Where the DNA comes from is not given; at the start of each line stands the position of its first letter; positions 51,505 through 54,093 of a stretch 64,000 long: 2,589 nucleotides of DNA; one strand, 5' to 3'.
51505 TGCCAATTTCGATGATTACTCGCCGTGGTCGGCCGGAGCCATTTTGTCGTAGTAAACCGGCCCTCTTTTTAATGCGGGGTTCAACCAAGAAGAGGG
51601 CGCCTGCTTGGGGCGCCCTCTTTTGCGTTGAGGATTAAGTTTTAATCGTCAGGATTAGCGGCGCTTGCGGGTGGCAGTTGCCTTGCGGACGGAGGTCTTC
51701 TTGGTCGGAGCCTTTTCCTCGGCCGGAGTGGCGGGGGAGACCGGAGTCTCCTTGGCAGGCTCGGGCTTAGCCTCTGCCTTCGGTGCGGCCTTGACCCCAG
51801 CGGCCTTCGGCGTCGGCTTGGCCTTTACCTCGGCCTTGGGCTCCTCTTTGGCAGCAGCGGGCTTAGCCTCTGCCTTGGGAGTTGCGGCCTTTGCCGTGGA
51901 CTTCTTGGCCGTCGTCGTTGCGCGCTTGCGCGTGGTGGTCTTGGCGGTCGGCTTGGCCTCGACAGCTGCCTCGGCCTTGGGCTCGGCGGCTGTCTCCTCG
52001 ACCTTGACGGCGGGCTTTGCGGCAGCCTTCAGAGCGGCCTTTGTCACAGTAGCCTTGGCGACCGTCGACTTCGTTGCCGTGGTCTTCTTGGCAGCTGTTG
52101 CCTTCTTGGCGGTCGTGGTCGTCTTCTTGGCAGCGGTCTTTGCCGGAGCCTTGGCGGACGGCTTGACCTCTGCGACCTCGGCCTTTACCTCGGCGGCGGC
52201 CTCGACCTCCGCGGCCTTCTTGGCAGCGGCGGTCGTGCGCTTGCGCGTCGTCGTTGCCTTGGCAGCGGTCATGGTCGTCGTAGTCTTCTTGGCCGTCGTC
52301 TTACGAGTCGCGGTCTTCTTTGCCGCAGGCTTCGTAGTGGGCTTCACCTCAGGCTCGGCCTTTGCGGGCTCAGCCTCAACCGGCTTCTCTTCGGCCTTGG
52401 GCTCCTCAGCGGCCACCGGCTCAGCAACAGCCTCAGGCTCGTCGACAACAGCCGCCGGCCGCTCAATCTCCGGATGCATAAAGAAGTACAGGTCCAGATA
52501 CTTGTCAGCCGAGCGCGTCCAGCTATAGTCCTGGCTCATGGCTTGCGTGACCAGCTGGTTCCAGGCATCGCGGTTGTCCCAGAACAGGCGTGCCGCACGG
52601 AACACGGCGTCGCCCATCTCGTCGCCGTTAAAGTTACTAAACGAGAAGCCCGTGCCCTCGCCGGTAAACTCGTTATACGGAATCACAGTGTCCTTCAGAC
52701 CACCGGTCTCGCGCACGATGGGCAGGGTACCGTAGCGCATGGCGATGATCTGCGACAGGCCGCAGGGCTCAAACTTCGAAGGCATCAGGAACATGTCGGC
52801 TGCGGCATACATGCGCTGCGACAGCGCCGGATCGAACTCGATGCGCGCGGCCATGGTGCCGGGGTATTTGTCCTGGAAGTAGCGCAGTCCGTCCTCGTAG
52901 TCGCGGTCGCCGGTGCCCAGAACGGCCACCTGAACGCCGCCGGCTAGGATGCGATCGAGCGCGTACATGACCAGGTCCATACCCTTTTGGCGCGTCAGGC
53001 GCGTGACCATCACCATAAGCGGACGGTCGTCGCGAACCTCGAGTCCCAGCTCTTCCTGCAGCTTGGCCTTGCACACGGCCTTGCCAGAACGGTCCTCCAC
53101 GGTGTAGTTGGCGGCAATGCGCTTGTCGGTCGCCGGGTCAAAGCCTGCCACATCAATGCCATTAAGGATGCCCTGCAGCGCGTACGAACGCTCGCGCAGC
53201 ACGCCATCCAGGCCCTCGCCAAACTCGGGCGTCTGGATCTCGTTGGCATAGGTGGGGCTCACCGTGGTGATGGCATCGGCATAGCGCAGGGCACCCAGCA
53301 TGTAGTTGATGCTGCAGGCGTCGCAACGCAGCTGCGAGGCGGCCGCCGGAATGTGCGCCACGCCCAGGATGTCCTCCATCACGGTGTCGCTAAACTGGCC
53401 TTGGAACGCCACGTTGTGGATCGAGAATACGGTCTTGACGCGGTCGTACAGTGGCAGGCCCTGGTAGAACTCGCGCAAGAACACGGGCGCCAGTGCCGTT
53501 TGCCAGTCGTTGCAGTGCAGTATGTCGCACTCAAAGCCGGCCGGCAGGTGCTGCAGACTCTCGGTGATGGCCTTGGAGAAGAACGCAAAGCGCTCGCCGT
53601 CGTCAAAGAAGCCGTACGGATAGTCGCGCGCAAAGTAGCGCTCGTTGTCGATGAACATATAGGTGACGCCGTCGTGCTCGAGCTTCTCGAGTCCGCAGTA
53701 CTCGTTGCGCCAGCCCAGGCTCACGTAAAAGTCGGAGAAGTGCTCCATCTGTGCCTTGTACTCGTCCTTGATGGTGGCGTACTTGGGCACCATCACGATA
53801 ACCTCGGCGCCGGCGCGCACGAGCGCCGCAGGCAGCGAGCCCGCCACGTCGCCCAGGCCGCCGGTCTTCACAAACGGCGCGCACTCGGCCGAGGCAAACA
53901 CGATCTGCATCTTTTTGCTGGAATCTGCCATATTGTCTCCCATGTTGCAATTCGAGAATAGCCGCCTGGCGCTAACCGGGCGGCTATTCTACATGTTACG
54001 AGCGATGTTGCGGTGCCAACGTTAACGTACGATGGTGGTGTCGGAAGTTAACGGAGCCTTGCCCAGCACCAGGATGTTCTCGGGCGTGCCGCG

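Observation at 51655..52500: Glycogen synthase carries a ~280-residue HupB/histone-H1-like Lys/Ala/Thr-rich C-terminal tail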

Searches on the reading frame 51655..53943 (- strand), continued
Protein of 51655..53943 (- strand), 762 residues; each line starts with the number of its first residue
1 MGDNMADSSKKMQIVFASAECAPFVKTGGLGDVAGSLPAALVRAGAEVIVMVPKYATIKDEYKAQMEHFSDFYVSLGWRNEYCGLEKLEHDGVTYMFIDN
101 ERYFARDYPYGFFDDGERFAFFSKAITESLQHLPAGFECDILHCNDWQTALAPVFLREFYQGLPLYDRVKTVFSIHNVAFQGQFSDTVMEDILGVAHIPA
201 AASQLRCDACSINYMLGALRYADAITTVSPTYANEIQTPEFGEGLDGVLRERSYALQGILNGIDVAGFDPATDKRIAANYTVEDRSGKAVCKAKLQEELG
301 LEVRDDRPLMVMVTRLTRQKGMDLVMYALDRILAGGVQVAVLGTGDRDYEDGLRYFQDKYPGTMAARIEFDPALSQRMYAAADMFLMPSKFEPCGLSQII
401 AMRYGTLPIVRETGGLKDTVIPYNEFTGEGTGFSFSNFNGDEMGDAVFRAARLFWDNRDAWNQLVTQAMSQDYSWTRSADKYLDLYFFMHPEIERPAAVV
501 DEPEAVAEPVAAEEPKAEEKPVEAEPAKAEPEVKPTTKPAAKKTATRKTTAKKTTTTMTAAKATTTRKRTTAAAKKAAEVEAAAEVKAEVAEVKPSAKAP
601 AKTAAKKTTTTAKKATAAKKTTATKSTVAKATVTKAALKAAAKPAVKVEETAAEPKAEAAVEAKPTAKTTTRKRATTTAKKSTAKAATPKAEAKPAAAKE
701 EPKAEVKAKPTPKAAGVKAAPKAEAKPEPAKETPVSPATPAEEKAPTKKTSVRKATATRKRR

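Call 75: find_homologous_proteins(query=A2, max_evalue=1e-50)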
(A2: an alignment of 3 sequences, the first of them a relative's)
Query A2 (3 sequences) (623 aa, profile of the alignment): 8000 proteins with E <= 1e-50 among 8000 candidates; the best 120 are listed.
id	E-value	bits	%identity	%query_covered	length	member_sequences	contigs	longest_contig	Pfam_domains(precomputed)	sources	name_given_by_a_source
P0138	0.0e+0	1144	-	-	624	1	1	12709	PF00534.27,PF08323.18,PF20706.4,PF13692.13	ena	-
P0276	0.0e+0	1138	-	-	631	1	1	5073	PF00534.27,PF08323.18,PF20706.4,PF13692.13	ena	-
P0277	0.0e+0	1135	-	-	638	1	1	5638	PF00534.27,PF08323.18,PF13692.13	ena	-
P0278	0.0e+0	1135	-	-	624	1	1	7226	PF00534.27,PF08323.18,PF20706.4,PF13692.13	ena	-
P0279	0.0e+0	1134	-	-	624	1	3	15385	PF00534.27,PF08323.18,PF20706.4,PF13692.13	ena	-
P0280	0.0e+0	1134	-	-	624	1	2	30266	PF00534.27,PF08323.18,PF20706.4,PF13692.13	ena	-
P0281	0.0e+0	1133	-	-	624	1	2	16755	PF00534.27,PF08323.18,PF20706.4,PF13692.13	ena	-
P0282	0.0e+0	1133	-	-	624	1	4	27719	PF00534.27,PF08323.18,PF20706.4,PF13692.13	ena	-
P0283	0.0e+0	1133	-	-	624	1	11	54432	PF00534.27,PF08323.18,PF20706.4,PF13692.13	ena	-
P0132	0.0e+0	1133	100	100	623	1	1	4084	PF00534.27,PF08323.18,PF13692.13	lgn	-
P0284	0.0e+0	1133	-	-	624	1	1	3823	PF00534.27,PF08323.18,PF20706.4,PF13692.13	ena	-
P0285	0.0e+0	1133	-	-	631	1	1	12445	PF00534.27,PF08323.18,PF20706.4,PF13692.13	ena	-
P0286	0.0e+0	1132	-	-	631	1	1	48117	PF00534.27,PF08323.18,PF20706.4,PF13692.13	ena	-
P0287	0.0e+0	1132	-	-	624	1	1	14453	PF00534.27,PF08323.18,PF20706.4,PF13692.13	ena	-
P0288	0.0e+0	1132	-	-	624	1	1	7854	PF00534.27,PF08323.18,PF20706.4,PF13692.13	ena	-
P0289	0.0e+0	1131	-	-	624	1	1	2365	PF00534.27,PF08323.18,PF20706.4,PF13692.13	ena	-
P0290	0.0e+0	1131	-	-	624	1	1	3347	PF00534.27,PF08323.18,PF20706.4,PF13692.13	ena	-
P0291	0.0e+0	1130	-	-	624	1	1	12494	PF00534.27,PF08323.18,PF20706.4,PF13692.13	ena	-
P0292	0.0e+0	1129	-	-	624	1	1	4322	PF00534.27,PF08323.18,PF20706.4,PF13692.13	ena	-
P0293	0.0e+0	1129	-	-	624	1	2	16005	PF00534.27,PF08323.18,PF20706.4,PF13692.13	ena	-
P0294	0.0e+0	1129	-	-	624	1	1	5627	PF00534.27,PF08323.18,PF20706.4,PF13692.13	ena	-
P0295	0.0e+0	1129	-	-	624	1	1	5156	PF00534.27,PF08323.18,PF20706.4,PF13692.13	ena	-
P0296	0.0e+0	1129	-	-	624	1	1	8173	PF00534.27,PF08323.18,PF20706.4,PF13692.13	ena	-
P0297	0.0e+0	1129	-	-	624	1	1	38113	PF00534.27,PF08323.18,PF20706.4,PF13692.13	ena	-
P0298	0.0e+0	1128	-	-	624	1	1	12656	PF00534.27,PF08323.18,PF20706.4,PF13692.13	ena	-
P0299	0.0e+0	1127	-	-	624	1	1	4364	PF00534.27,PF08323.18,PF20706.4,PF13692.13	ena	-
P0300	0.0e+0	1125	-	-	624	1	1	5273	PF00534.27,PF08323.18,PF13692.13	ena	-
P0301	0.0e+0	1124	-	-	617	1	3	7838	PF00534.27,PF08323.18,PF20706.4,PF13692.13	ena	-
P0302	0.0e+0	1124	-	-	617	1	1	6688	PF00534.27,PF08323.18,PF20706.4,PF13692.13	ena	-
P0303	0.0e+0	1124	-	-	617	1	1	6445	PF00534.27,PF08323.18,PF20706.4,PF13692.13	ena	-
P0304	0.0e+0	1123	-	-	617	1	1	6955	PF00534.27,PF08323.18,PF20706.4,PF13692.13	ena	-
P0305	0.0e+0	1123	-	-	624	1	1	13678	PF00534.27,PF08323.18,PF20706.4,PF13692.13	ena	-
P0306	0.0e+0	1123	-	-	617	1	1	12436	PF00534.27,PF08323.18,PF20706.4,PF13692.13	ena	-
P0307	0.0e+0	1123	-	-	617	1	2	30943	PF00534.27,PF08323.18,PF20706.4,PF13692.13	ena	-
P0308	0.0e+0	1122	-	-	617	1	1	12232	PF00534.27,PF08323.18,PF20706.4,PF13692.13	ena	-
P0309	0.0e+0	1122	-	-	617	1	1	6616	PF00534.27,PF08323.18,PF20706.4,PF13692.13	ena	-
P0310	0.0e+0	1121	-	-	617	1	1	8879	PF00534.27,PF08323.18,PF20706.4,PF13692.13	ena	-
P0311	0.0e+0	1121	-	-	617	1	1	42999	PF00534.27,PF08323.18,PF20706.4,PF13692.13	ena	-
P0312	0.0e+0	1119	-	-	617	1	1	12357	PF00534.27,PF08323.18,PF20706.4,PF13692.13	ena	-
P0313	0.0e+0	1118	-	-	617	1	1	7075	PF00534.27,PF08323.18,PF20706.4,PF13692.13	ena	-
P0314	0.0e+0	1118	-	-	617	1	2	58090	PF00534.27,PF08323.18,PF20706.4,PF13692.13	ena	-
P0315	0.0e+0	1118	-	-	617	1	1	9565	PF00534.27,PF08323.18,PF20706.4,PF13692.13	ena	-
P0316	0.0e+0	1117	-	-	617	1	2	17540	PF00534.27,PF08323.18,PF20706.4,PF13692.13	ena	-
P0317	0.0e+0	1117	-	-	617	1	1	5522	PF00534.27,PF08323.18,PF20706.4,PF13692.13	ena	-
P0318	0.0e+0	1117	-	-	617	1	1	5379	PF00534.27,PF08323.18,PF20706.4,PF13692.13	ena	-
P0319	0.0e+0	1117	-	-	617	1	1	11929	PF00534.27,PF08323.18,PF20706.4,PF13692.13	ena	-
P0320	0.0e+0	1116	-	-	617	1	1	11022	PF00534.27,PF08323.18,PF20706.4,PF13692.13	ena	-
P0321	0.0e+0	1116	-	-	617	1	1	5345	PF00534.27,PF08323.18,PF20706.4,PF13692.13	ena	-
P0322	0.0e+0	1116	-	-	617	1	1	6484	PF00534.27,PF08323.18,PF20706.4,PF13692.13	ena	-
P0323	0.0e+0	1115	-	-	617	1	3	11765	PF00534.27,PF08323.18,PF20706.4,PF13692.13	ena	-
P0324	0.0e+0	1115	-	-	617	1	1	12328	PF00534.27,PF08323.18,PF20706.4,PF13692.13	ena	-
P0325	0.0e+0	1115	-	-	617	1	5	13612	PF00534.27,PF08323.18,PF20706.4,PF13692.13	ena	-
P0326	0.0e+0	1115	-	-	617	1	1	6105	PF00534.27,PF08323.18,PF20706.4,PF13692.13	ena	-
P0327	0.0e+0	1114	-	-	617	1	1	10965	PF00534.27,PF08323.18,PF20706.4,PF13692.13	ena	-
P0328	0.0e+0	1114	-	-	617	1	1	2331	PF00534.27,PF08323.18,PF20706.4,PF13692.13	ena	-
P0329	0.0e+0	1114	-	-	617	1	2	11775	PF00534.27,PF08323.18,PF20706.4,PF13692.13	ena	-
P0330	0.0e+0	1114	-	-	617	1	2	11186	PF00534.27,PF08323.18,PF20706.4,PF13692.13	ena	-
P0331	0.0e+0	1114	-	-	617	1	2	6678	PF00534.27,PF08323.18,PF20706.4,PF13692.13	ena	-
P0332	0.0e+0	1114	-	-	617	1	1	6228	PF00534.27,PF08323.18,PF20706.4,PF13692.13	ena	-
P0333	0.0e+0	1113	-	-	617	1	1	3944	PF00534.27,PF08323.18,PF20706.4,PF13692.13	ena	-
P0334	0.0e+0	1113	-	-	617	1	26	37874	PF00534.27,PF08323.18,PF20706.4,PF13692.13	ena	-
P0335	0.0e+0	1112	-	-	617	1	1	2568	PF00534.27,PF08323.18,PF20706.4,PF13692.13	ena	-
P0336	0.0e+0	1112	-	-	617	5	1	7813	PF00534.27,PF08323.18,PF20706.4,PF13692.13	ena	-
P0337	0.0e+0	1112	-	-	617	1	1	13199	PF00534.27,PF08323.18,PF20706.4,PF13692.13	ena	-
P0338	0.0e+0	1111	-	-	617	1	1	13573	PF00534.27,PF08323.18,PF20706.4,PF13692.13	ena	-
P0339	0.0e+0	1111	-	-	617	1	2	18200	PF00534.27,PF08323.18,PF20706.4,PF13692.13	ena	-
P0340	0.0e+0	1111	-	-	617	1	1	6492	PF00534.27,PF08323.18,PF20706.4,PF13692.13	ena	-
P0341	0.0e+0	1111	-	-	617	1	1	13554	PF00534.27,PF08323.18,PF20706.4,PF13692.13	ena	-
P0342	0.0e+0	1110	-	-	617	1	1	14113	PF00534.27,PF08323.18,PF13692.13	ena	-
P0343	0.0e+0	1110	-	-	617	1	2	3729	PF00534.27,PF08323.18,PF20706.4,PF13692.13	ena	-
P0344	0.0e+0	1110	-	-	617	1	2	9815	PF00534.27,PF08323.18,PF20706.4,PF13692.13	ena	-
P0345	0.0e+0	1110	-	-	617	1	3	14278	PF00534.27,PF08323.18,PF20706.4,PF13692.13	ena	-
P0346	0.0e+0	1110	-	-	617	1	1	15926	PF00534.27,PF08323.18,PF20706.4,PF13692.13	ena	-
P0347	0.0e+0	1110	-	-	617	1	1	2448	PF00534.27,PF08323.18,PF13692.13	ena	-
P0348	0.0e+0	1110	-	-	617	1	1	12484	PF00534.27,PF08323.18,PF20706.4,PF13692.13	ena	-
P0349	0.0e+0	1110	-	-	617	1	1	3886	PF00534.27,PF08323.18,PF20706.4,PF13692.13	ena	-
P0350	0.0e+0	1110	-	-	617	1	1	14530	PF00534.27,PF08323.18,PF20706.4,PF13692.13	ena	-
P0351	0.0e+0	1110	-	-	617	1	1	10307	PF00534.27,PF08323.18,PF20706.4,PF13692.13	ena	-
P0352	0.0e+0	1110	-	-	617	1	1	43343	PF00534.27,PF08323.18,PF20706.4,PF13692.13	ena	-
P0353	0.0e+0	1109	-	-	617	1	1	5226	PF00534.27,PF08323.18,PF20706.4,PF13692.13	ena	-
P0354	0.0e+0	1107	-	-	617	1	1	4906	PF00534.27,PF08323.18,PF20706.4,PF13692.13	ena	-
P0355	0.0e+0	1106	-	-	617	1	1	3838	PF00534.27,PF08323.18,PF20706.4,PF13692.13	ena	-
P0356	0.0e+0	1106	-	-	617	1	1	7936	PF00534.27,PF08323.18,PF20706.4,PF13692.13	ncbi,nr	ncbi:MAG: glycogen synthase GlgA [Oscillospiraceae bacterium]|nr:glycogen synthase GlgA [Oscillospir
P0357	0.0e+0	1103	-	-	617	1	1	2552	PF00534.27,PF08323.18,PF20706.4,PF13692.13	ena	-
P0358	0.0e+0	1101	-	-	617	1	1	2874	PF00534.27,PF08323.18,PF20706.4,PF13692.13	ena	-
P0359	0.0e+0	1069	-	-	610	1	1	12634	PF00534.27,PF08323.18,PF20706.4,PF13692.13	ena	-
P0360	0.0e+0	1068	-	-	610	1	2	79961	PF00534.27,PF08323.18,PF20706.4,PF13692.13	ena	-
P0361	0.0e+0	1068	-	-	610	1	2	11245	PF00534.27,PF08323.18,PF20706.4,PF13692.13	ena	-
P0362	0.0e+0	1066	-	-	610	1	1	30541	PF00534.27,PF08323.18,PF20706.4,PF13692.13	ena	-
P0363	0.0e+0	1065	-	-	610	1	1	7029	PF00534.27,PF08323.18,PF20706.4,PF13692.13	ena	-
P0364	0.0e+0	1064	-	-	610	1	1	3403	PF00534.27,PF08323.18,PF20706.4,PF13692.13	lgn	-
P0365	0.0e+0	1062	-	-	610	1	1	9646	PF00534.27,PF08323.18,PF20706.4,PF13692.13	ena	-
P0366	0.0e+0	1061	-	-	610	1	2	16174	PF00534.27,PF08323.18,PF20706.4,PF13692.13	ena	-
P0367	0.0e+0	1060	-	-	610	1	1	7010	PF00534.27,PF08323.18,PF20706.4,PF13692.13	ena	-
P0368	0.0e+0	1060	-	-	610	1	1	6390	PF00534.27,PF08323.18,PF20706.4,PF13692.13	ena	-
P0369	0.0e+0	1059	-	-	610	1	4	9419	PF00534.27,PF08323.18,PF20706.4,PF13692.13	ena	-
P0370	0.0e+0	1057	-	-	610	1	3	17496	PF00534.27,PF08323.18,PF20706.4,PF13692.13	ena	-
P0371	0.0e+0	1057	-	-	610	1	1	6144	PF00534.27,PF08323.18,PF20706.4,PF13692.13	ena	-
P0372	0.0e+0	1057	-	-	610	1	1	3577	PF00534.27,PF08323.18,PF20706.4,PF13692.13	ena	-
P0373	0.0e+0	1056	-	-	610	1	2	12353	PF00534.27,PF08323.18,PF20706.4,PF13692.13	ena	-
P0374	0.0e+0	1056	-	-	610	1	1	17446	PF00534.27,PF08323.18,PF20706.4,PF13692.13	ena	-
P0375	0.0e+0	1056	-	-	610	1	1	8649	PF00534.27,PF08323.18,PF20706.4,PF13692.13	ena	-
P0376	0.0e+0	1055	-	-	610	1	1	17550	PF00534.27,PF08323.18,PF20706.4,PF13692.13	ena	-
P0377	0.0e+0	1055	-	-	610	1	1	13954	PF00534.27,PF08323.18,PF20706.4,PF13692.13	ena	-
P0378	0.0e+0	1055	-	-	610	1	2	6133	PF00534.27,PF08323.18,PF20706.4,PF13692.13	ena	-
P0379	0.0e+0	1054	-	-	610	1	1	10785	PF00534.27,PF08323.18,PF20706.4,PF13692.13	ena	-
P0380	0.0e+0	1054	-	-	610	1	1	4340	PF00534.27,PF08323.18,PF20706.4,PF13692.13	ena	-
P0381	0.0e+0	1053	-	-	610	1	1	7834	PF00534.27,PF08323.18,PF20706.4,PF13692.13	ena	-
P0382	0.0e+0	1053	-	-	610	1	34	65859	PF00534.27,PF08323.18,PF20706.4,PF13692.13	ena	-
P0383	0.0e+0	1053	-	-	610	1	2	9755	PF00534.27,PF08323.18,PF20706.4,PF13692.13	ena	-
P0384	0.0e+0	1053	-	-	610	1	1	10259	PF00534.27,PF08323.18,PF20706.4,PF13692.13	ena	-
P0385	0.0e+0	1053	-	-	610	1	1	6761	PF00534.27,PF08323.18,PF20706.4,PF13692.13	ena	-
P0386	0.0e+0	1053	-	-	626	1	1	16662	PF00534.27,PF08323.18,PF13692.13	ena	-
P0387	0.0e+0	1052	-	-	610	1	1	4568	PF00534.27,PF08323.18,PF20706.4,PF13692.13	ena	-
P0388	0.0e+0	1051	-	-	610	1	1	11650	PF00534.27,PF08323.18,PF20706.4,PF13692.13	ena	-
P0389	0.0e+0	1050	-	-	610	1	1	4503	PF00534.27,PF08323.18,PF20706.4,PF13692.13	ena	-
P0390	0.0e+0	1049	-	-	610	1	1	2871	PF00534.27,PF08323.18,PF20706.4,PF13692.13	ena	-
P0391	0.0e+0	1045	-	-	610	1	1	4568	PF00534.27,PF08323.18,PF20706.4,PF13692.13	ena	-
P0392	0.0e+0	1042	-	-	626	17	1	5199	PF00534.27,PF08323.18,PF13692.13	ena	-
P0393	0.0e+0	1023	-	-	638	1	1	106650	PF00534.27,PF08323.18,PF13692.13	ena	-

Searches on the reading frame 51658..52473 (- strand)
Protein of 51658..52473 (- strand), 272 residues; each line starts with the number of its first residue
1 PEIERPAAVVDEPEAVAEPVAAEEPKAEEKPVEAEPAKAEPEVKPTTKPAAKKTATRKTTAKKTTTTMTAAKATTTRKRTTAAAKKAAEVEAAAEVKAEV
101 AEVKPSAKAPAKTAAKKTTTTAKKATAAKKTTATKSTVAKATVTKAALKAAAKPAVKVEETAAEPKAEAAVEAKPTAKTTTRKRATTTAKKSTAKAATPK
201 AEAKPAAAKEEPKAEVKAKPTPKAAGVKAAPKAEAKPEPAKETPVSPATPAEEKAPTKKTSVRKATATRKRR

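Call 21: find_homologous_proteins(query=window:51658-52377:-, max_evalue=0.001)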
Query seq(240 aa) (240 aa): 5 proteins with E <= 0.001 among 8000 candidates.
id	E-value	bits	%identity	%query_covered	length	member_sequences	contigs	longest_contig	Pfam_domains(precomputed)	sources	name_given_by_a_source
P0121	1.7e-19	89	89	27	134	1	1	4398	PF04760.22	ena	-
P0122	3.6e-18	85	88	27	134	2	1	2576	PF04760.22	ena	-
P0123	9.6e-16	77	-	-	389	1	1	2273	PF00534.27,PF13692.13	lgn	-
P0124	1.6e-15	76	56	19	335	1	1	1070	PF00534.27,PF13692.13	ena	-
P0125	4.0e-4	39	50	10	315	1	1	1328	PF00534.27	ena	-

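Call 67: search_protein_families(library=pfam, proteins=[window:51658-52473:-], max_evalue=10)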
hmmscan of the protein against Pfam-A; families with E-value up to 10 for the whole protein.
window:51658-52473:- (272 aa): 0 families

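Call 68: search_solved_structures(query=window:51658-52473:-, max_evalue=1)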
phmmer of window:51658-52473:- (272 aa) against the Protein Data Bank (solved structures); distinct sequences matched with E-value up to 1: 0.
